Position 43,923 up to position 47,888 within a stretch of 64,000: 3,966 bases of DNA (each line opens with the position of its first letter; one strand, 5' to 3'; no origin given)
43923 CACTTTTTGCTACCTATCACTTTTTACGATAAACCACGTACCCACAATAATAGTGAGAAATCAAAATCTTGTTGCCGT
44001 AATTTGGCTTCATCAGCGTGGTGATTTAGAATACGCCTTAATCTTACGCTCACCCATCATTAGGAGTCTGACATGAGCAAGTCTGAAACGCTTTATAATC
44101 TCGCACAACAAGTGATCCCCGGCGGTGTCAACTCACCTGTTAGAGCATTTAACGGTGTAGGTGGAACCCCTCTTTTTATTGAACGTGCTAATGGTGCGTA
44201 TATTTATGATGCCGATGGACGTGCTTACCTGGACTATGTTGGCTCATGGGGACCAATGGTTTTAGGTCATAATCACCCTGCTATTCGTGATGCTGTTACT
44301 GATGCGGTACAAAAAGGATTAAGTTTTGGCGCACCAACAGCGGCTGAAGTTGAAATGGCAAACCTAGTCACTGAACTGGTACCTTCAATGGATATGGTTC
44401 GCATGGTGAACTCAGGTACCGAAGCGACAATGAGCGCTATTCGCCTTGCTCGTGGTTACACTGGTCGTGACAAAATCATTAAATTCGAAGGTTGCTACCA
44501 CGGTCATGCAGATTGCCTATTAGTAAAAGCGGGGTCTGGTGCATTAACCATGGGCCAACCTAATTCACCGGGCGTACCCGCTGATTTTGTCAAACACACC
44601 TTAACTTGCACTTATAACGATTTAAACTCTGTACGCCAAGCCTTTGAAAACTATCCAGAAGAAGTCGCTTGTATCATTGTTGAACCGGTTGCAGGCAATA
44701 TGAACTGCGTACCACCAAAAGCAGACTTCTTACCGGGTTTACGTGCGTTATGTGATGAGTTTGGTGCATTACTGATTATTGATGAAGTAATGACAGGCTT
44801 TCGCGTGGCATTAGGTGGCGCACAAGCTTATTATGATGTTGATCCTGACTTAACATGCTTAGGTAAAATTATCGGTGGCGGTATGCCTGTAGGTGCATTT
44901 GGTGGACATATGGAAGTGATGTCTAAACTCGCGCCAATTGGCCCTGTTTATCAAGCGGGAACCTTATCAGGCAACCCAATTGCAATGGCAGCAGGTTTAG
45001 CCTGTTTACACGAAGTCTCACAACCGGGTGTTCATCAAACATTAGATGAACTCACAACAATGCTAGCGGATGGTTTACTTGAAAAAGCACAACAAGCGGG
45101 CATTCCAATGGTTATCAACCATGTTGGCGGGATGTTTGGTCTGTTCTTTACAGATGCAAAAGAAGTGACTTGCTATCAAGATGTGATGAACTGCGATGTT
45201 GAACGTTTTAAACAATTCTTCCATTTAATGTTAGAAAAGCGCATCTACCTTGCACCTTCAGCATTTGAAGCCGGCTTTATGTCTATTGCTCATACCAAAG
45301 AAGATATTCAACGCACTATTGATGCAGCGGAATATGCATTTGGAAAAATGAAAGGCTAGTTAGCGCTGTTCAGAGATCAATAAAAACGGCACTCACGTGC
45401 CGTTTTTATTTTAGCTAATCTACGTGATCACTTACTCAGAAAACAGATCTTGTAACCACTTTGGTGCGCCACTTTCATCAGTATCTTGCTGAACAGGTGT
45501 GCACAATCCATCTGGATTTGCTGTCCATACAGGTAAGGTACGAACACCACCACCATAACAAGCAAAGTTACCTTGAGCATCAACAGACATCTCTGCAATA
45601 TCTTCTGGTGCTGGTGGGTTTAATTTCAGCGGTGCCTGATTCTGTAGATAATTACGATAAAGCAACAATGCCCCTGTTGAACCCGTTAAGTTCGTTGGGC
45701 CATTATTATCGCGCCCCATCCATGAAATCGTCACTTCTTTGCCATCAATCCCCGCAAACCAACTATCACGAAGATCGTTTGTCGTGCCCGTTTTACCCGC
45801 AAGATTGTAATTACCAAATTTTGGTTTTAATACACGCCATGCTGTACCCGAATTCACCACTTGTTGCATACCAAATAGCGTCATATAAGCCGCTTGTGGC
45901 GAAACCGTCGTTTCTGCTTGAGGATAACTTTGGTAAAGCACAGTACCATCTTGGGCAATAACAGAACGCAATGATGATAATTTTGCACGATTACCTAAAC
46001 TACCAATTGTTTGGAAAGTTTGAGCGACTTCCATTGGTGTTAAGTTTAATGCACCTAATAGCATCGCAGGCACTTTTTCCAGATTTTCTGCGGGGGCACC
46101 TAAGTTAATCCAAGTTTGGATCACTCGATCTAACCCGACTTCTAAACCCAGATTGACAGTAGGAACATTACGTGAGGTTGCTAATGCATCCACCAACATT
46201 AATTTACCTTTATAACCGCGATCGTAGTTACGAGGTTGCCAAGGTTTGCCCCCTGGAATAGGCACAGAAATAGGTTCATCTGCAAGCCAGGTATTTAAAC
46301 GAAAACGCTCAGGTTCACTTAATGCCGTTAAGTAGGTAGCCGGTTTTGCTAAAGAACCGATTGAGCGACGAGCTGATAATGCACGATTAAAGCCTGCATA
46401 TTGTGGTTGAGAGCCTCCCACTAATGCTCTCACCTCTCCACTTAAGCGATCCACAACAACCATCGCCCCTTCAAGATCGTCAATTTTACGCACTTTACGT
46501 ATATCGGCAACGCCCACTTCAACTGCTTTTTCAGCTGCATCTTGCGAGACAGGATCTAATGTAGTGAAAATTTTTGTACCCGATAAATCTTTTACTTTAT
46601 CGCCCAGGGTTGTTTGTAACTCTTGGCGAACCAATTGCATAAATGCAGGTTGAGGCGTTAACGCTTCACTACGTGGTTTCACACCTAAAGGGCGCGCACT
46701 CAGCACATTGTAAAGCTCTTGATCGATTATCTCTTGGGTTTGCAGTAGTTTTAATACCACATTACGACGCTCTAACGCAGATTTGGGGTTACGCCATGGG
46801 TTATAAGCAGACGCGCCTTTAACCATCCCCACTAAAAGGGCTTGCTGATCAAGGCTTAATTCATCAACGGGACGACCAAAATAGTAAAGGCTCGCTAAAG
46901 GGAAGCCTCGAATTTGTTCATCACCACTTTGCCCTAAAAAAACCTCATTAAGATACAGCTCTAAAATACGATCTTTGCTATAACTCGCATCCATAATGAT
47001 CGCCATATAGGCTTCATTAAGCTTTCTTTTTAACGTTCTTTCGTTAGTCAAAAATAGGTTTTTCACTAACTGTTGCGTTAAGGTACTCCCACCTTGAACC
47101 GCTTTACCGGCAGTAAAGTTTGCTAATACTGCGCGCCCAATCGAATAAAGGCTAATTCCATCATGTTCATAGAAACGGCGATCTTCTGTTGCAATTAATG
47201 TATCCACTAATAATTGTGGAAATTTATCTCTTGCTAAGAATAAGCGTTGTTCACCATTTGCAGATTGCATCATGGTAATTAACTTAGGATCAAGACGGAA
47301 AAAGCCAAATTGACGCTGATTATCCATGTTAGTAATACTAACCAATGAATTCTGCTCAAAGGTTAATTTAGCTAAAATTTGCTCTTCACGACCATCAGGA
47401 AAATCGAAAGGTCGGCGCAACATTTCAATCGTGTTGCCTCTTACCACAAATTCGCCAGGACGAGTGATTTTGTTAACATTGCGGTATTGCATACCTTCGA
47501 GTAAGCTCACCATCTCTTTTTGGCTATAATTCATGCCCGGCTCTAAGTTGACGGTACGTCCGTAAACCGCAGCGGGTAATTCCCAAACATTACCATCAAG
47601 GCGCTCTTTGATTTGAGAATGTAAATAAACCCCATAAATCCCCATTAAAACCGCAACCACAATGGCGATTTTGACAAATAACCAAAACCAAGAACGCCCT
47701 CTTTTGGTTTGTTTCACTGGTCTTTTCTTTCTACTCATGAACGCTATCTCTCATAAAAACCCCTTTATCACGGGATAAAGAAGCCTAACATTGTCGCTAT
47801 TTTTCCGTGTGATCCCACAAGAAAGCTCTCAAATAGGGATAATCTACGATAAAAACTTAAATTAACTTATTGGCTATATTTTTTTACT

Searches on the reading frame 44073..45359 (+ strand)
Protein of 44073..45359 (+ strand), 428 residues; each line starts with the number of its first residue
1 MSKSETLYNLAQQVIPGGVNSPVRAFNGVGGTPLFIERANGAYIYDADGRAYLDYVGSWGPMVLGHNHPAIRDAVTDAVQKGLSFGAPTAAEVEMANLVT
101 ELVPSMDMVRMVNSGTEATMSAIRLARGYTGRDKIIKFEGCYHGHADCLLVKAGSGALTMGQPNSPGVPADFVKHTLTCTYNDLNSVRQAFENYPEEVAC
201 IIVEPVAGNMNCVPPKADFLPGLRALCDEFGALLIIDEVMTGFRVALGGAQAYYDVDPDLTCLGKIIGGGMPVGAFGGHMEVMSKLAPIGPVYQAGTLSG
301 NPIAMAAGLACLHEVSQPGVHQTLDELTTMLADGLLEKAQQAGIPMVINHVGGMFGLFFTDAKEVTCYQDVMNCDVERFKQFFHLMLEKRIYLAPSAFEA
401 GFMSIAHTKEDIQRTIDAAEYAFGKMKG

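Call 76: search_protein_families(library=pfam, proteins=[window:44073-45359:+], max_evalue=0.00001)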
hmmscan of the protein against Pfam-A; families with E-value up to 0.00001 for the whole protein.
window:44073-45359:+ (428 aa): 1 family
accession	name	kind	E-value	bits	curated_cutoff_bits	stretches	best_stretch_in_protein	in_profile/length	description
PF00202.27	Aminotran_3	-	3.5e-77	260.2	30.5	1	32-373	9-358/403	Aminotransferase class-III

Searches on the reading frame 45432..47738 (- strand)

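Call 76: search_protein_families(library=pfam, proteins=[window:45432-47738:-], max_evalue=0.00001)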
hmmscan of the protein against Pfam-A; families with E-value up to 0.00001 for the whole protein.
window:45432-47738:- (768 aa): 4 families
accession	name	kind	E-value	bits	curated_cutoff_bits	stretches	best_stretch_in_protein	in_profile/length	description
PF00912.28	Transgly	-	7.3e-58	195.3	27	1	161-332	10-177/178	Transglycosylase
PF14814.11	UB2H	-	1.1e-25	89.9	27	1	65-149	1-85/85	Bifunctional transglycosylase second domain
PF00905.27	Transpeptidase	-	7.1e-20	71.8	22.1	1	424-665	1-265/299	Penicillin binding protein transpeptidase domain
PF17757.6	UvrB_inter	-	3.4e-07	30.7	22.9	1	63-143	1-74/91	UvrB interaction domain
